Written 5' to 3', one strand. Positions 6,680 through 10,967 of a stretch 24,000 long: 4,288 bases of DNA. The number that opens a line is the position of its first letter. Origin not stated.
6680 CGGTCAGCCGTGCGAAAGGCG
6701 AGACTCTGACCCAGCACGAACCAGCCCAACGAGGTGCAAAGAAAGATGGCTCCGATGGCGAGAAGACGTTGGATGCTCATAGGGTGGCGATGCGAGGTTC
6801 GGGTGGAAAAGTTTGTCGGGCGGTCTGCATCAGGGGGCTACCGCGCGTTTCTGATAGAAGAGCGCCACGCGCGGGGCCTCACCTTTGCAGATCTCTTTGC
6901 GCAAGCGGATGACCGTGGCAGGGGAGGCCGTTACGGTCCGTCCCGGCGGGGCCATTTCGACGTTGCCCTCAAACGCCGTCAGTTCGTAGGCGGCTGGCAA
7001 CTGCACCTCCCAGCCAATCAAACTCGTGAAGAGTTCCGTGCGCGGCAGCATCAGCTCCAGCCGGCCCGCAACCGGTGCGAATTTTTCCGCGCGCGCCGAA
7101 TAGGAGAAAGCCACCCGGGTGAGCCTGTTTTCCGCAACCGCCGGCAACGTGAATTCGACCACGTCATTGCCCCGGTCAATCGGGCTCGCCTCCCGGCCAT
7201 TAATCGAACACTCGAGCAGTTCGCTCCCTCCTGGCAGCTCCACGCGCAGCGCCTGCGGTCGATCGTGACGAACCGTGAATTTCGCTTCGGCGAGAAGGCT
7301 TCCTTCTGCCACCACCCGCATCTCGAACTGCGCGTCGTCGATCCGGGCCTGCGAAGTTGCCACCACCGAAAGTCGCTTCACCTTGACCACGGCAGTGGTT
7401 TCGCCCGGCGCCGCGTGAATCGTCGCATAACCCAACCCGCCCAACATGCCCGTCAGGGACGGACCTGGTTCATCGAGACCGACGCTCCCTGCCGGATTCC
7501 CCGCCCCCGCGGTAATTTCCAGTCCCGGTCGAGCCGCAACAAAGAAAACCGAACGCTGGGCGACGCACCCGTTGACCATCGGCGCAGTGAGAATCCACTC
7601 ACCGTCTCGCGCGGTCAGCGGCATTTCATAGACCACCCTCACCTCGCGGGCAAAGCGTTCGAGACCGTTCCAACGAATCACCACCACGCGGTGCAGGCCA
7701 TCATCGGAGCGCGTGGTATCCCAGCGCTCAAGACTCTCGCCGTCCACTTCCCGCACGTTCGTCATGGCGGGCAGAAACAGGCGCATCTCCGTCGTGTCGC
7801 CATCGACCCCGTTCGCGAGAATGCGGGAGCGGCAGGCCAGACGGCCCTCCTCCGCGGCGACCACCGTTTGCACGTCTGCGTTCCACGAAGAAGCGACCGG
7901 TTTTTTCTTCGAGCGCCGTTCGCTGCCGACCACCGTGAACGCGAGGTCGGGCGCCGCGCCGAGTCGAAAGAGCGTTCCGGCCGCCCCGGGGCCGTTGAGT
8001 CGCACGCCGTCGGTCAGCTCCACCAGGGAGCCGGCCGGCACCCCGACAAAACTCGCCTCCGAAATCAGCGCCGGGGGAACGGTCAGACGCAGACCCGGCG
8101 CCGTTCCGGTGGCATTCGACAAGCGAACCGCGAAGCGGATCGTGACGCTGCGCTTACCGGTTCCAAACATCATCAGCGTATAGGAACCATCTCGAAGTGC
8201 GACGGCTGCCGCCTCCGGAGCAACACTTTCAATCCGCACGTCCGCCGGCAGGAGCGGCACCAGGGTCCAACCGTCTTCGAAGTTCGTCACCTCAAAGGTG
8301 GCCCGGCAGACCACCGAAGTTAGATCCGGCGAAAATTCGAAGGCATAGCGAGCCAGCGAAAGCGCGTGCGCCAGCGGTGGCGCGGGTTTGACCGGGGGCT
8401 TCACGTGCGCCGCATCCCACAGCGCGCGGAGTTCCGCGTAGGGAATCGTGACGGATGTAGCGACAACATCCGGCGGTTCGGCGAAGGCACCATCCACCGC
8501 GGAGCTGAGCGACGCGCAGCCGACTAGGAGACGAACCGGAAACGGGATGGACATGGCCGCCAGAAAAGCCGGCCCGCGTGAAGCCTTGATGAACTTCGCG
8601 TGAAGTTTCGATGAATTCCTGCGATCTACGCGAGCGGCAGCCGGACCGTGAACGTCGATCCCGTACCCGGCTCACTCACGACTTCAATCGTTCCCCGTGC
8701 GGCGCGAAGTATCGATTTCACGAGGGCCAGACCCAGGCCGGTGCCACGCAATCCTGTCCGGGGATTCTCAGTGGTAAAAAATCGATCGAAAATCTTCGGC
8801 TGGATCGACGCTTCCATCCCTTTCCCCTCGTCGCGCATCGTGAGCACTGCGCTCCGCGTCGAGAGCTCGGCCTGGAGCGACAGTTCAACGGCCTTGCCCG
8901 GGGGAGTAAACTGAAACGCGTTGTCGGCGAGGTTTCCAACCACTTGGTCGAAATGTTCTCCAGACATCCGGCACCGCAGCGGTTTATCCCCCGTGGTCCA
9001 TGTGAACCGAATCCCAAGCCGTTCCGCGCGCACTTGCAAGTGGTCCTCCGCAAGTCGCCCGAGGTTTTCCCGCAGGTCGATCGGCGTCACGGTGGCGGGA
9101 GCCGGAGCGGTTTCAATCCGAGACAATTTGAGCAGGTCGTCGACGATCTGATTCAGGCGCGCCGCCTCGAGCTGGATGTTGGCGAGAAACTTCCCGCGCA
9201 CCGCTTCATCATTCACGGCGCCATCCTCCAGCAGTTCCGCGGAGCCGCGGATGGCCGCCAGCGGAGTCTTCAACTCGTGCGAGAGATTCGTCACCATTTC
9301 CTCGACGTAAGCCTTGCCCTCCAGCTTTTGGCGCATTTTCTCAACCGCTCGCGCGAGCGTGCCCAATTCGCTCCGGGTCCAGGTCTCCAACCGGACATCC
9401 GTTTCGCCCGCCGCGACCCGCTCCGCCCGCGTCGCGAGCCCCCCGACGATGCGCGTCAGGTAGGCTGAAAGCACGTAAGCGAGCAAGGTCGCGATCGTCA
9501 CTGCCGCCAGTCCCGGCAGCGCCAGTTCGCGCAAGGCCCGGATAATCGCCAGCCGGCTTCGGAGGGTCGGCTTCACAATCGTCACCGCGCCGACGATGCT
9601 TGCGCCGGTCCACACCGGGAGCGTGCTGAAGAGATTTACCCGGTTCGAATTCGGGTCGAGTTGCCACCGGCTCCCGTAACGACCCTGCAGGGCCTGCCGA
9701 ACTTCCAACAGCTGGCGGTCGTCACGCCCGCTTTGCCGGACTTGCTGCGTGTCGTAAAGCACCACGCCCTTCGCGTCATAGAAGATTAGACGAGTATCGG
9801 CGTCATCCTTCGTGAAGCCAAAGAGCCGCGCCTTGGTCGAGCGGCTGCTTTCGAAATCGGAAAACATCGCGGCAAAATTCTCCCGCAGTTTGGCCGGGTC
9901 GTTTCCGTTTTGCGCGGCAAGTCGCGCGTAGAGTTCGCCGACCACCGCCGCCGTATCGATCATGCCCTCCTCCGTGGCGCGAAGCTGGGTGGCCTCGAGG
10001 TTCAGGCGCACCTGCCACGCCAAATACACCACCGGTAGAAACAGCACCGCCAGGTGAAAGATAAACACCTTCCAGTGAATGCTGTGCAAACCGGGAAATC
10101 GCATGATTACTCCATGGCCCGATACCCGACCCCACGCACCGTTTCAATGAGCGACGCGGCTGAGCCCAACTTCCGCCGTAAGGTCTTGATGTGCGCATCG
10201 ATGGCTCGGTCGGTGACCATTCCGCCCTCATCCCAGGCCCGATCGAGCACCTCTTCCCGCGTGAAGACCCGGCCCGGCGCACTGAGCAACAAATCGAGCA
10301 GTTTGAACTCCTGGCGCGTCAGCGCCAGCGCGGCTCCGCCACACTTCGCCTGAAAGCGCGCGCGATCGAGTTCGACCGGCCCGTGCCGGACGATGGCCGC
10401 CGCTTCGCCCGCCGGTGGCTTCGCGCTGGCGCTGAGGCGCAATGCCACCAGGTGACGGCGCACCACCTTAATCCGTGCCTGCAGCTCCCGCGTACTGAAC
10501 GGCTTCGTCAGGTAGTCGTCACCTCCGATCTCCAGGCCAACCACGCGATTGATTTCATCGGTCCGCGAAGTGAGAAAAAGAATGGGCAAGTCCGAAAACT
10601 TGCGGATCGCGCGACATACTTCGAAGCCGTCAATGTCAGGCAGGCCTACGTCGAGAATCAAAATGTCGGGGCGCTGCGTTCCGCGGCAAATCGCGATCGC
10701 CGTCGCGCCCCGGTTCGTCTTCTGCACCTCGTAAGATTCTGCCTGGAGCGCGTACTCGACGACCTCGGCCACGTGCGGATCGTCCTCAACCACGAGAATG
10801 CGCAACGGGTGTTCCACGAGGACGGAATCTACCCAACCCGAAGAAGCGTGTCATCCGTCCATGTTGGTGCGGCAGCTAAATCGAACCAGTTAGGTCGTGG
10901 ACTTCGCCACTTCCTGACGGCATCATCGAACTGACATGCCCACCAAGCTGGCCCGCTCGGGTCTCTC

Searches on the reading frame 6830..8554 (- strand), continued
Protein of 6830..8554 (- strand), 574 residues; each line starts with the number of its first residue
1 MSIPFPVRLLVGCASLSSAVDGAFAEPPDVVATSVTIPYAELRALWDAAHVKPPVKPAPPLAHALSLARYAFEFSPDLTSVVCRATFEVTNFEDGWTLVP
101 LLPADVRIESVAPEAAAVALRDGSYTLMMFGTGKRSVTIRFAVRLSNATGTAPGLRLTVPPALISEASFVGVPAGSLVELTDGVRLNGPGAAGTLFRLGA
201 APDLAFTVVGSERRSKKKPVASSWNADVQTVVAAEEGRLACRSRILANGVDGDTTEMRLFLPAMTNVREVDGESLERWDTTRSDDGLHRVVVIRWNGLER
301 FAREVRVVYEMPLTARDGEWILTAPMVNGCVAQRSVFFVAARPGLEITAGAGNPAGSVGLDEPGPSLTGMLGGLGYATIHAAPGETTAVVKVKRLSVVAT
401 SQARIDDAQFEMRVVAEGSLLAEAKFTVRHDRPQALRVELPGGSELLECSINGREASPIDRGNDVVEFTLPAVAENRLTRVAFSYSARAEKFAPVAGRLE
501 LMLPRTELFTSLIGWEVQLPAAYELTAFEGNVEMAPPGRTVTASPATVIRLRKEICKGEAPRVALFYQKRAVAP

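Call 72: search_protein_families(library=ncbifam, proteins=[L010:9163-9867:+, L010:9864-11309:+], max_evalue=1e-20)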
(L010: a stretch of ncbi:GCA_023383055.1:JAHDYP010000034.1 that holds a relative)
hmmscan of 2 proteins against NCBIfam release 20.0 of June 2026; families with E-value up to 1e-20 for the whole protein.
L010:9163-9867:+ (234 aa): 37 families (the best 25 are shown)
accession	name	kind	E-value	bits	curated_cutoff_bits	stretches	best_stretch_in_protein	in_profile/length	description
NF008296.0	PRK11083.1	equivalog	1.8e-93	312.1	273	1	2-232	3-227/228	two-component system response regulator CreB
TIGR02154.1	PhoB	equivalog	9.1e-60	201.8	296.2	1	1-230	1-225/226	phosphate regulon transcriptional regulator PhoB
NF007982.1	PRK10710.1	equivalog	2.3e-59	200.8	380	1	2-229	7-226/235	envelope stress response regulator BaeR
NF045944.1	ResRegRpaBCyano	equivalog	8.3e-56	188.9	330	1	6-231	1-228/229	response regulator transcription factor RpaB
NF041733.1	resp_reg_CseB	equivalog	3.3e-51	173.8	350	1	4-231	2-227/228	two-component system response regulator CseB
NF053854.1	RespRegPhoBBctds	equivalog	1e-50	172.2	270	1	5-230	1-224/225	two-component system response regulator PhoB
NF040689.1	MtrAB_MtrA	equivalog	1.5e-50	171.6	300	1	5-229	1-217/219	MtrAB system response regulator MtrA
NF040534.1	resp_reg_YycF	equivalog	5.5e-47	160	340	1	3-233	1-230/231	response regulator YycF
TIGR03787.1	marine_sort_RR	equivalog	1.2e-46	159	335.7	1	3-230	1-225/227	proteobacterial dedicated sortase system response regulator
NF033117.2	vanR_ACDEGLN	exception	1.5e-46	158.8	350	1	5-230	1-225/226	VanR-ABDEGLN family response regulator transcription factor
NF012227.0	AdeR_RR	equivalog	2.4e-46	158.1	340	1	2-231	11-237/239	efflux system response regulator transcription factor AdeR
NF008199.0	PRK10955.1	equivalog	5.8e-46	157.3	341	1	3-229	2-227/232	envelope stress response regulator transcription factor CpxR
NF007546.0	PRK10161.1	equivalog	5.4e-43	147.2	471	1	1-230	1-225/229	phosphate response regulator transcription factor PhoB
NF007005.1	PRK09468.1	equivalog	6.5e-43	146.8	331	1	2-229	3-230/237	osmolarity response regulator transcription factor OmpR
NF041734.1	resp_reg_RppA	equivalog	9.5e-42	142.9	250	1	4-231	2-228/229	two-component system response regulator RppA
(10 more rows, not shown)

L010:9864-11309:+ (481 aa): 19 families
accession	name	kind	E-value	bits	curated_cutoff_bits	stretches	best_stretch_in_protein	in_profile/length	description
NF008312.0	PRK11100.1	equivalog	6e-171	569.5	356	1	1-479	1-474/477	two-component system sensor histidine kinase CreC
NF058527.1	HistKinChvGCaul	equivalog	6.2e-39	134.1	740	1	123-478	172-532/535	two-component sensor histidine kinase ChvG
NF046044.1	PnpS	equivalog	1.6e-37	129.5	400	1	258-467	171-380/390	two-component system histidine kinase PnpS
NF033092.0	HK_WalK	equivalog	3.3e-37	128.3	725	1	259-478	374-593/594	cell wall metabolism sensor histidine kinase WalK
TIGR02966.1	phoR_proteo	equivalog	2.1e-35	122.3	334.2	1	258-461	115-318/333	phosphate regulon sensor histidine kinase PhoR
TIGR01386.1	cztS_silS_copS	subfamily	6.9e-34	117.6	292.55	1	69-468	56-449/457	heavy metal sensor histidine kinase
NF007664.1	PRK10337.1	equivalog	1.3e-32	113.1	475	1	259-467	232-433/442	quorum sensing histidine kinase QseC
NF012163.2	BaeS_SmeS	equivalog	5.2e-28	98.2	500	1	158-466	135-446/457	sensor histidine kinase efflux regulator BaeS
NF008025.0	PRK10755.1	equivalog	1.5e-27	96.2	314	1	239-479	128-356/362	two-component system sensor histidine kinase PmrB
NF008468.0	PRK11360.1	equivalog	3.2e-27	95.2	646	1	261-479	400-608/616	two-component system sensor histidine kinase AtoS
TIGR03785.1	marine_sort_HK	equivalog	6.1e-27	94.2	612.2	1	123-477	348-702/703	proteobacterial dedicated sortase system histidine kinase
NF053855.1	HisKinPhoRBctds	equivalog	2.6e-25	88.9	500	1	259-467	363-572/583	two-component system sensor histidine kinase PhoR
NF045900.1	HisKinCpxALeg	equivalog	5e-25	88.2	800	1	194-477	163-449/451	two-component system sensor histidine kinase CpxA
NF007007.0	PRK09470.1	equivalog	3.9e-24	85.4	486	1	192-478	177-458/463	envelope stress sensor histidine kinase CpxA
NF033091.0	HK_VanS_ACDEFG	equivalog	3.2e-23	82.3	400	1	245-462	62-279/293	vancomycin resistance histidine kinase VanS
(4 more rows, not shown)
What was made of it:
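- In those sister loci the regulator and kinase pass NCBI's curated CreB and CreC cut-offs: 312 against 273, and 569 against 356 (call 72).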

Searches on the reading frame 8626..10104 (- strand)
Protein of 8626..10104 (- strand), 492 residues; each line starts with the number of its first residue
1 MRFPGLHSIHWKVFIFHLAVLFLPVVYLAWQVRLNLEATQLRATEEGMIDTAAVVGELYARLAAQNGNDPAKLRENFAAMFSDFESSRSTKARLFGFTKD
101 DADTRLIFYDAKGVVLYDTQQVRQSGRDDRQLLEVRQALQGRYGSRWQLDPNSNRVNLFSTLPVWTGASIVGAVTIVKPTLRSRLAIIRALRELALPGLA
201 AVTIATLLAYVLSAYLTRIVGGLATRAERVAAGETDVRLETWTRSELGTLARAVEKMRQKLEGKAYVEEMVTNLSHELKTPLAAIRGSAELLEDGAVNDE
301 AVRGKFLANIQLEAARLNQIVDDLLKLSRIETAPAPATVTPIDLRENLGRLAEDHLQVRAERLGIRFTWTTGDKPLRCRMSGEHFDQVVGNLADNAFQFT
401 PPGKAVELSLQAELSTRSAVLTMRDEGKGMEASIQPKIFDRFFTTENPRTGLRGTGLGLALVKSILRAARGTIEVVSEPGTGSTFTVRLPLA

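Call 3: search_protein_families(library=pfam, proteins=[window:8626-10104:-])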
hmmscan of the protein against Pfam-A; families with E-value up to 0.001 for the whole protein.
window:8626-10104:- (492 aa): 3 families
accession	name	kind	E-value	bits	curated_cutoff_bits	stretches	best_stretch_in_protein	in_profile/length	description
PF02518.31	HATPase_c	-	3.7e-25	89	26.4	1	383-491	4-109/111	Histidine kinase-, DNA gyrase B-, and HSP90-like ATPase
PF00512.31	HisKA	-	7.5e-19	68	26.9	1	268-332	3-65/66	His Kinase A (phospho-acceptor) domain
PF00672.30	HAMP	-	1.3e-10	41.8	25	1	212-262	2-52/53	HAMP domain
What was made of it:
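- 8626..10104 (-): CreC-like sensor histidine kinase gene (492 aa). Call 3: HAMP, HisKA and HATPase_c domains.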

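Call 4: search_protein_families(library=ncbifam, proteins=[window:8626-10104:-])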
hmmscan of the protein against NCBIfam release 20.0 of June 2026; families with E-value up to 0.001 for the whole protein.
window:8626-10104:- (492 aa): 83 families (the best 25 are shown)
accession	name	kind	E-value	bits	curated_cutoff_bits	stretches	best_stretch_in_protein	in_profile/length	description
NF008312.0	PRK11100.1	equivalog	3.8e-94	316.2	356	1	9-490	3-473/477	two-component system sensor histidine kinase CreC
NF033092.0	HK_WalK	equivalog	2.8e-57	194.6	725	2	269-491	374-594/594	cell wall metabolism sensor histidine kinase WalK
NF046044.1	PnpS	equivalog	3.6e-56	190.9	400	1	268-490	171-390/390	two-component system histidine kinase PnpS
TIGR02966.1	phoR_proteo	equivalog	2.5e-47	161.5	334.2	1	250-489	100-333/333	phosphate regulon sensor histidine kinase PhoR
TIGR03785.1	marine_sort_HK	equivalog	9.7e-39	133.2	612.2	1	133-490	347-703/703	proteobacterial dedicated sortase system histidine kinase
NF008468.0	PRK11360.1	equivalog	3.2e-38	131.5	646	1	252-491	382-608/616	two-component system sensor histidine kinase AtoS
NF040691.1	MtrAB_MtrB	equivalog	3.8e-38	131.8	450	1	192-491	188-492/507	MtrAB system histidine kinase MtrB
NF012163.2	BaeS_SmeS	equivalog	2e-37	129.2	500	1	196-490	168-457/457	sensor histidine kinase efflux regulator BaeS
NF041735.1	hist_kin_RppB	equivalog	5.5e-37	127.6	400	1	270-490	219-438/438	two-component system sensor histidine kinase RppB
TIGR02956.1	TMAO_torS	equivalog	1.3e-34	119.5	676.5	1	273-491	470-682/967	TMAO reductase system sensor histidine kinase/response regulator TorS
NF008235.0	PRK11006.1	equivalog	1.6e-34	119.5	390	1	235-490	175-422/431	phosphate regulon sensor histidine kinase PhoR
NF058527.1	HistKinChvGCaul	equivalog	2.5e-33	115.6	740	1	125-490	162-532/535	two-component sensor histidine kinase ChvG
NF007837.0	PRK10549.1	equivalog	1.1e-32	113.4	603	1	202-491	174-458/466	envelope stress sensor histidine kinase BaeS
NF045911.1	TCSHisKinNblS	equivalog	3.7e-32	111.4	1000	1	269-490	390-619/621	two-component system sensor histidine kinase NblS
NF041210.1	his_kin_PieS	equivalog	1.7e-31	109.8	850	1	159-491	134-470/474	two component system sensor histidine kinase PieS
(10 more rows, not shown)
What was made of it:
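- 8626..10104 (-): Call 4: best NCBIfam hit is CreC at 316 bits (cut-off 356), aligned over positions 3-473 of 477.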

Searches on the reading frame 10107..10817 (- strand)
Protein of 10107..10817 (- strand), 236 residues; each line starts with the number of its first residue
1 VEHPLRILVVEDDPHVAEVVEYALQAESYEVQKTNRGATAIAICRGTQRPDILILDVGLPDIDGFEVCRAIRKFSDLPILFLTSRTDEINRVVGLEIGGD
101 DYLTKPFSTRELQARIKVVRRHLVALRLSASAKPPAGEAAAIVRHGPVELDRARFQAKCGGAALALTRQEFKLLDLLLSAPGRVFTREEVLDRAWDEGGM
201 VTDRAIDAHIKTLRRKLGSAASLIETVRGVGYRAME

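Call 3: search_protein_families(library=pfam, proteins=[window:10107-10817:-])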
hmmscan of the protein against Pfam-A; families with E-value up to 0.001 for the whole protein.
window:10107-10817:- (236 aa): 2 families
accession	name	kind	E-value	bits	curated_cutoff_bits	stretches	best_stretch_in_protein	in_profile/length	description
PF00072.30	Response_reg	-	3.2e-27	95.3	30.2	1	7-117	1-111/111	Response regulator receiver domain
PF00486.34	Trans_reg_C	-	2.5e-24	85.6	26.2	1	163-233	3-76/77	Transcriptional regulatory protein, C terminal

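Call 4: search_protein_families(library=ncbifam, proteins=[window:10107-10817:-])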
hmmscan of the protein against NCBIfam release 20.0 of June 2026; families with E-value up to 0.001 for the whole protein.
window:10107-10817:- (236 aa): 102 families (the best 25 are shown)
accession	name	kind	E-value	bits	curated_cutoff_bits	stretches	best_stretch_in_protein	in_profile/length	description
NF008296.0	PRK11083.1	equivalog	1.1e-72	244.2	273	1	5-233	4-224/228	two-component system response regulator CreB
NF007982.1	PRK10710.1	equivalog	2.6e-60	203.9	380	1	5-233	8-226/235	envelope stress response regulator BaeR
TIGR02154.1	PhoB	equivalog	9.6e-55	185.3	296.2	1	6-233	4-224/226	phosphate regulon transcriptional regulator PhoB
NF041733.1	resp_reg_CseB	equivalog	2.6e-53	180.7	350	1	6-233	2-225/228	two-component system response regulator CseB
NF045944.1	ResRegRpaBCyano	equivalog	5.7e-53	179.6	330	1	8-234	1-227/229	response regulator transcription factor RpaB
NF053854.1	RespRegPhoBBctds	equivalog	1.5e-52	178.2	270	1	7-233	1-223/225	two-component system response regulator PhoB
NF040689.1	MtrAB_MtrA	equivalog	4.7e-52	176.5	300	1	7-234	1-218/219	MtrAB system response regulator MtrA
NF040534.1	resp_reg_YycF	equivalog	2.8e-49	167.5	340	1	6-232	2-225/231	response regulator YycF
NF033117.2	vanR_ACDEGLN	exception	6.8e-45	153.4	350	1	7-233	1-224/226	VanR-ABDEGLN family response regulator transcription factor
NF033120.0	vanR_FM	exception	2.7e-44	151.5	460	1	5-233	4-228/231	vancomycin resistance response regulator transcription factor, VanR-F/VanR-M family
NF008034.0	PRK10766.1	equivalog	5.7e-42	143.8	275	1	6-232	4-224/231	two-component system response regulator TorR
NF041734.1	resp_reg_RppA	equivalog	4.1e-41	140.8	250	1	5-233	1-226/229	two-component system response regulator RppA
NF007005.1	PRK09468.1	equivalog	6.3e-40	137.1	331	1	5-232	4-229/237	osmolarity response regulator transcription factor OmpR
NF041209.1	resp_regPieR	equivalog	1.3e-39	136.2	450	1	5-234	1-227/231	two component system response regulator PieR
TIGR03787.1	marine_sort_RR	equivalog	2e-39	135.4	335.7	1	6-233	2-224/227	proteobacterial dedicated sortase system response regulator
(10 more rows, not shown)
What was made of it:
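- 10107..10817 (-): CreB-like OmpR/PhoB-family response regulator gene (236 aa), the presumed binder of the array. Call 4: CreB is the best hit at 244 bits (cut-off 273).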

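Call 74: search_solved_structures(query=window:10107-10817:-, max_evalue=1e-30)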
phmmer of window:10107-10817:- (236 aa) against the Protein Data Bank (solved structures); distinct sequences matched with E-value up to 1e-30: 19.
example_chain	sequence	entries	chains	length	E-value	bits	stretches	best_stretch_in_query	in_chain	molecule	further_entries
4b09_A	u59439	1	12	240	8.1e-51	175.8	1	3-233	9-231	TRANSCRIPTIONAL REGULATORY PROTEIN BAER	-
2oqr_A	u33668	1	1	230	9.6e-40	139.6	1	6-233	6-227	Sensory transduction protein regX3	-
2gwr_A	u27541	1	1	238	4.7e-37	130.8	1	6-234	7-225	DNA-binding response regulator mtrA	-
9ji3_J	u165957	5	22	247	9.2e-36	126.6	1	5-233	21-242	DNA-binding response regulator | Possible two component system response transcriptional positive regulator PhoP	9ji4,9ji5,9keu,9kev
3r0j_A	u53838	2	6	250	9.6e-36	126.5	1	5-233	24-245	POSSIBLE TWO COMPONENT SYSTEM RESPONSE TRANSCRIPTIONAL POSITIVE REGULATOR PHOP | Response regulator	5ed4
7lz9_A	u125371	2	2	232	1.2e-33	119.6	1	5-233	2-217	Putative two-component system response regulator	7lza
2zwm_A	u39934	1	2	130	1.6e-33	119.3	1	6-124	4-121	Transcriptional regulatory protein yycF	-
7e1b_A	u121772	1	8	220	1.6e-33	119.2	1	7-233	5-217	DNA-binding response regulator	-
1ys6_A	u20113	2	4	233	1.8e-33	119.1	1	6-232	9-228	Transcriptional regulatory protein prrA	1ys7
3f6p_A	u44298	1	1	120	4.7e-33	117.7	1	6-120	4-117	Transcriptional regulatory protein yycF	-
1kgs_A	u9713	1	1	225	4.2e-32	114.6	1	5-234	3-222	DNA BINDING RESPONSE REGULATOR D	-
9ket_J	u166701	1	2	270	7.1e-32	113.8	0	41-233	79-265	Possible two component system response transcriptional positive regulator PhoP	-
6lgq_D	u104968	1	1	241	1.2e-31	113.1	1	3-235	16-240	DNA-binding response regulator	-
4kfc_A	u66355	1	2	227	2.1e-31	112.3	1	6-235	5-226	KDP operon transcriptional regulatory protein KdpE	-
4kny_A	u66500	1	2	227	3.4e-31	111.6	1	6-235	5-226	KDP operon transcriptional regulatory protein KdpE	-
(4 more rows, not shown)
